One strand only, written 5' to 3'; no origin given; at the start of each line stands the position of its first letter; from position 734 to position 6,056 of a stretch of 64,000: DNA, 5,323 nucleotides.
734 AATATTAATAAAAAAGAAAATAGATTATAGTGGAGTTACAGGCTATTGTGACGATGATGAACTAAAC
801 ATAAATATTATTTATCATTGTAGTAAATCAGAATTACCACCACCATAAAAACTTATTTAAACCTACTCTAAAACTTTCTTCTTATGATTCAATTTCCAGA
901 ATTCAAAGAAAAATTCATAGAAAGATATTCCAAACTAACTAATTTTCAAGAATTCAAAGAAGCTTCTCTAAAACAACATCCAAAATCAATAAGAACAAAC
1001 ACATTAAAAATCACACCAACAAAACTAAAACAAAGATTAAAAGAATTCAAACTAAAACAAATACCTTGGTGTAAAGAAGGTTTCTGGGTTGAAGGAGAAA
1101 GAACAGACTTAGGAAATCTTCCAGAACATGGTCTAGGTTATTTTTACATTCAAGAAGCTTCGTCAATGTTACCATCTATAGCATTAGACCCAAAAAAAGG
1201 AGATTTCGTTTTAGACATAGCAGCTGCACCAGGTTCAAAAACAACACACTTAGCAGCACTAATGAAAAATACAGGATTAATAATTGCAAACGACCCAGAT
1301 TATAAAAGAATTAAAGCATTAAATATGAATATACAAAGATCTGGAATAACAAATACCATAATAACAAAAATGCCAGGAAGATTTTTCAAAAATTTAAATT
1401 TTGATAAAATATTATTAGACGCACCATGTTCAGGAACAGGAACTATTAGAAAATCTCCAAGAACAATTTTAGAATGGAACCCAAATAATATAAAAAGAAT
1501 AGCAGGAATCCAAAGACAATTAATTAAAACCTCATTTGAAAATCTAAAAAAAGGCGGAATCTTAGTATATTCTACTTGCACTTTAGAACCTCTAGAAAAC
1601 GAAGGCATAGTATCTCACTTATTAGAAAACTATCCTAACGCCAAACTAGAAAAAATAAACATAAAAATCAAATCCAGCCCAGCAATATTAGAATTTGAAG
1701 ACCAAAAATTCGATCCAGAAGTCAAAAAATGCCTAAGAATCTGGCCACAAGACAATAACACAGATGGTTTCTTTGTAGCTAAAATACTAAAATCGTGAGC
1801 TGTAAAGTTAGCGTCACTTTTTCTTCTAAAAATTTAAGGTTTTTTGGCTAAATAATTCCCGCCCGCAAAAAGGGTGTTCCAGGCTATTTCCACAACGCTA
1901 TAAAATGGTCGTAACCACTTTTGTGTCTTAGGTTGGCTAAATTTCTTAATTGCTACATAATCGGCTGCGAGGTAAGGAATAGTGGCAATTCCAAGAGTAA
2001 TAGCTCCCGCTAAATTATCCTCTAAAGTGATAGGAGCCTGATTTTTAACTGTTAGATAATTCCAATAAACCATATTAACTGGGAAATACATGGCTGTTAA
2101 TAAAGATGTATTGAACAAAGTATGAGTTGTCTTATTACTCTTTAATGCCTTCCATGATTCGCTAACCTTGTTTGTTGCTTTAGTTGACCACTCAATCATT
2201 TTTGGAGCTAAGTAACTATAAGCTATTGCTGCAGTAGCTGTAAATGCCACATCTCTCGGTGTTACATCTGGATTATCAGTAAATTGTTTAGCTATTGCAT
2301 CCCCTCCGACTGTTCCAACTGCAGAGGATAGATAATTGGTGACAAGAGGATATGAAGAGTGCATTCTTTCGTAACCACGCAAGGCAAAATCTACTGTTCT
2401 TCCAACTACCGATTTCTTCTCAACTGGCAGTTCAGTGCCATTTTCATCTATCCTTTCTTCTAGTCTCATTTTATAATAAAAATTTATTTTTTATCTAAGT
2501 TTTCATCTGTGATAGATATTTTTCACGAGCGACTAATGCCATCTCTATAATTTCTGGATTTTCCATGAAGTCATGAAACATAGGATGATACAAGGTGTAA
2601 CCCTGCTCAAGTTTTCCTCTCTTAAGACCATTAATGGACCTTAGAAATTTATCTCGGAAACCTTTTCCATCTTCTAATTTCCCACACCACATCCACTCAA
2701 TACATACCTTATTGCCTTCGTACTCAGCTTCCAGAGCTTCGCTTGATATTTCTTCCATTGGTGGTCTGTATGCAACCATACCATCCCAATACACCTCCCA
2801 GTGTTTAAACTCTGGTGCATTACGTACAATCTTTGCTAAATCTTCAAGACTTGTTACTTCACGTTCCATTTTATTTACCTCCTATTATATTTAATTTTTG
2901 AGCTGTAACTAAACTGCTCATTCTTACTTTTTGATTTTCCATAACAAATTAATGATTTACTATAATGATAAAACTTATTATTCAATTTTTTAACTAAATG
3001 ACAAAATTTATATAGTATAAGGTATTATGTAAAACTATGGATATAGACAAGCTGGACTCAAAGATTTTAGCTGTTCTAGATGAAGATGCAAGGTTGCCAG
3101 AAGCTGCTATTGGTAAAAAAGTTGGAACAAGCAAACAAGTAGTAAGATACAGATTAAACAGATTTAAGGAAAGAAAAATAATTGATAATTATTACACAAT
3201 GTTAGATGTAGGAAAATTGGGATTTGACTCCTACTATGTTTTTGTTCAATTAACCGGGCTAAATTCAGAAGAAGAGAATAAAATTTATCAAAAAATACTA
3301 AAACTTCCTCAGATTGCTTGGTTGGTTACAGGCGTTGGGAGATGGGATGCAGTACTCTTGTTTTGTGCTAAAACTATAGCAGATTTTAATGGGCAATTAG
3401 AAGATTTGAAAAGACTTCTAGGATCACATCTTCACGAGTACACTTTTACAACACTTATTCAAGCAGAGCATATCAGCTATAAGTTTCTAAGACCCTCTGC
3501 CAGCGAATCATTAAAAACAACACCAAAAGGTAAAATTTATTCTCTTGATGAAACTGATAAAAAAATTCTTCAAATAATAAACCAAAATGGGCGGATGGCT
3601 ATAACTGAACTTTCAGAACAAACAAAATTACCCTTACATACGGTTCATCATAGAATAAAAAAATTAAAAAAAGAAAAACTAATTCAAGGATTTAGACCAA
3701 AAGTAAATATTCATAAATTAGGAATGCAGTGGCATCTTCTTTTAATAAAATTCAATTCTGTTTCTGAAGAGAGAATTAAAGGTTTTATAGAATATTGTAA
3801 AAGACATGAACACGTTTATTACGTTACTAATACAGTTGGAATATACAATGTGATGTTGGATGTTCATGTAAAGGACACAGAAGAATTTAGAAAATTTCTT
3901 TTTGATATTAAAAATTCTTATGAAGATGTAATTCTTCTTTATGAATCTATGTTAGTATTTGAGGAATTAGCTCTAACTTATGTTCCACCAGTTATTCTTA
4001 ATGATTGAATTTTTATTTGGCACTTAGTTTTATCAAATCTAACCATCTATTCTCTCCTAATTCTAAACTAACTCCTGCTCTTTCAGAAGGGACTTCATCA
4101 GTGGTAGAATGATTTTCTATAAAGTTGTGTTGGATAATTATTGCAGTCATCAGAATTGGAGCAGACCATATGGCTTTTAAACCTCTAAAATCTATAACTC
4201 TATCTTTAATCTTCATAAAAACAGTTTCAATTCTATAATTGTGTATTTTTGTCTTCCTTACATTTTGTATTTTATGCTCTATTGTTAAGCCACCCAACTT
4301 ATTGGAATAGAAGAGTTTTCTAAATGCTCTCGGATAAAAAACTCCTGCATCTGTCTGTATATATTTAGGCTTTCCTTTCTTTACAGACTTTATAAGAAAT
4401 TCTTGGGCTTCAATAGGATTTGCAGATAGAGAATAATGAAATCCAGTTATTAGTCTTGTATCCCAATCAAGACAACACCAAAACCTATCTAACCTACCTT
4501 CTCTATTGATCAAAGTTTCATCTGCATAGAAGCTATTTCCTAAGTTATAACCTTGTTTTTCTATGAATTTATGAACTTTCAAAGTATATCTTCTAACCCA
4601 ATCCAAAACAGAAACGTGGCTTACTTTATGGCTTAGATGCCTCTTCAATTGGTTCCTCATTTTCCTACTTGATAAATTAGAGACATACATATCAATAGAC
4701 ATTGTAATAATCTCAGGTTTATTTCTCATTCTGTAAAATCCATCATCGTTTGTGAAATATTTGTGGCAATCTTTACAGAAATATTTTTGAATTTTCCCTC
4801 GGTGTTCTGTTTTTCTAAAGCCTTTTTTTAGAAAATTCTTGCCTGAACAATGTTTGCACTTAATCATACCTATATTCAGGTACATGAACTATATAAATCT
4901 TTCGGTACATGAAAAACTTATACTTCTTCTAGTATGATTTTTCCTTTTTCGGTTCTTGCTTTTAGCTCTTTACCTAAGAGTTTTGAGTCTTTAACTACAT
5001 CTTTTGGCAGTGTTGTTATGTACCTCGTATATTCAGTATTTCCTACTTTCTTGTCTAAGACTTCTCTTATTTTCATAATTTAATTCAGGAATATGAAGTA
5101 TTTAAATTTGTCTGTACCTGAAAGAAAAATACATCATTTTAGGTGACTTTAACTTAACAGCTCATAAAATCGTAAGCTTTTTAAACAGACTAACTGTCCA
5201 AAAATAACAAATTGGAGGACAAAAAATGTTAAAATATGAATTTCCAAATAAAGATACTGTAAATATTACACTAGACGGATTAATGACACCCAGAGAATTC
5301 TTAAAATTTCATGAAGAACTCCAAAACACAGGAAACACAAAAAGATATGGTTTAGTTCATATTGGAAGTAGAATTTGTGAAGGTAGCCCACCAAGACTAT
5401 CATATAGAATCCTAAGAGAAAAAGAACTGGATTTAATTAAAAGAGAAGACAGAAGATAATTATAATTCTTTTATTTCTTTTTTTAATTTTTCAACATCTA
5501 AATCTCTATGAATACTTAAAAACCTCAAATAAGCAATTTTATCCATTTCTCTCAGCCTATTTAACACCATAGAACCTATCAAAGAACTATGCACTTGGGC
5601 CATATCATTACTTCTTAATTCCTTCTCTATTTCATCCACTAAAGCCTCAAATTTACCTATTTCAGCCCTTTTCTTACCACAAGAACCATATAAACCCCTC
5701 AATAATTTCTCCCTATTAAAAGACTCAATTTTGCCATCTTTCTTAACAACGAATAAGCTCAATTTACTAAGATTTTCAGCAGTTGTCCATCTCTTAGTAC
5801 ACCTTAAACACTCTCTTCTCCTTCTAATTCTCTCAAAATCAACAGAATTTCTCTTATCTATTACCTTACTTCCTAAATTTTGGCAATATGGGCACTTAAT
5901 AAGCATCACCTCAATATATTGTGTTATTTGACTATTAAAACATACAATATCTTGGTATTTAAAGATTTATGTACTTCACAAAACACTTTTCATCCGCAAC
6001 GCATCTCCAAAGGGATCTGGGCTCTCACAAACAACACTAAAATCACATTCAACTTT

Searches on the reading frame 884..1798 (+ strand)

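Call 49: search_protein_families(library=pfam, proteins=[window:884-1798:+], max_evalue=0.0001)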
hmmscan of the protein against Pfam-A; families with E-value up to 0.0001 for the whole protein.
window:884-1798:+ (304 aa): 2 families
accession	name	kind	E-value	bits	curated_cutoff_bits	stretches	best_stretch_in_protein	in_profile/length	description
PF01189.24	Methyltr_RsmB-F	-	6.3e-58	196.2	27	1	99-301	2-198/199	16S rRNA methyltransferase RsmB/F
PF17125.10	Methyltr_RsmF_N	-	4.1e-20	72.4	34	1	9-92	3-86/86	N-terminal domain of 16S rRNA methyltransferase RsmF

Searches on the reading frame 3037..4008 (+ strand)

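Call 49: search_protein_families(library=pfam, proteins=[window:3037-4008:+], max_evalue=0.0001)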
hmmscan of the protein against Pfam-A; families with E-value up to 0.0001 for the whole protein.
window:3037-4008:+ (323 aa): 5 families
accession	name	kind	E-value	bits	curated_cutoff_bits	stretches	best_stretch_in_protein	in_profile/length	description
PF13412.12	HTH_24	-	4.4e-23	81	21.9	2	170-217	1-48/48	Winged helix-turn-helix DNA-binding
PF13404.12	HTH_AsnC-type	-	5.7e-23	80.9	27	2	170-211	1-42/42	AsnC-type helix-turn-helix domain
PF12840.13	HTH_20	-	2.3e-08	34.3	27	0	171-216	3-48/51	Helix-turn-helix domain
PF01037.27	AsnC_trans_reg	-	1.4e-07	31.7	25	0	246-291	9-55/73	Lrp/AsnC ligand binding domain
PF12802.13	MarR_2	-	1.2e-05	25.9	27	0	177-216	10-50/61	MarR family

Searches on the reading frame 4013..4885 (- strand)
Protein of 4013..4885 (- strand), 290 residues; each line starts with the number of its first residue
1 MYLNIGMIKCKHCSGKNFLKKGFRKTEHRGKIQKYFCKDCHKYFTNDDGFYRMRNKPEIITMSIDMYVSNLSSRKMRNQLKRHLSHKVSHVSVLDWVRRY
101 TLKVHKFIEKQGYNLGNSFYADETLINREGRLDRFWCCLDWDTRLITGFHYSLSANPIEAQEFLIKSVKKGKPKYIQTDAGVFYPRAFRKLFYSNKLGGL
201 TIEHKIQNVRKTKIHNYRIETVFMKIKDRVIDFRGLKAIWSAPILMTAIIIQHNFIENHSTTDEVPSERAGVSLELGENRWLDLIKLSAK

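Call 49: search_protein_families(library=pfam, proteins=[window:4013-4885:-], max_evalue=0.0001)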
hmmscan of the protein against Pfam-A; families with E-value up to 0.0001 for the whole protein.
window:4013-4885:- (290 aa): 1 family
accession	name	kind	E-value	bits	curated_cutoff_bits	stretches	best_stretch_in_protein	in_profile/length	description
PF13610.12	DDE_Tnp_IS240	-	2.9e-10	40.8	27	1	118-250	3-130/139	DDE domain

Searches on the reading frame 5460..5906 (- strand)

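Call 49: search_protein_families(library=pfam, proteins=[window:5460-5906:-], max_evalue=0.0001)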
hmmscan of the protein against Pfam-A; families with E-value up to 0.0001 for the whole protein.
window:5460-5906:- (148 aa): 2 families
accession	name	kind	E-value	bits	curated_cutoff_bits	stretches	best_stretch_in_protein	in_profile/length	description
PF22811.2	Zn_ribbon_NrdR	-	2.2e-15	56.8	27.2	1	4-44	2-42/42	Transcriptional repressor NrdR-like, N-terminal domain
PF03477.21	ATP-cone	-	4.2e-14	53.3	25.8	1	52-136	2-85/88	ATP cone domain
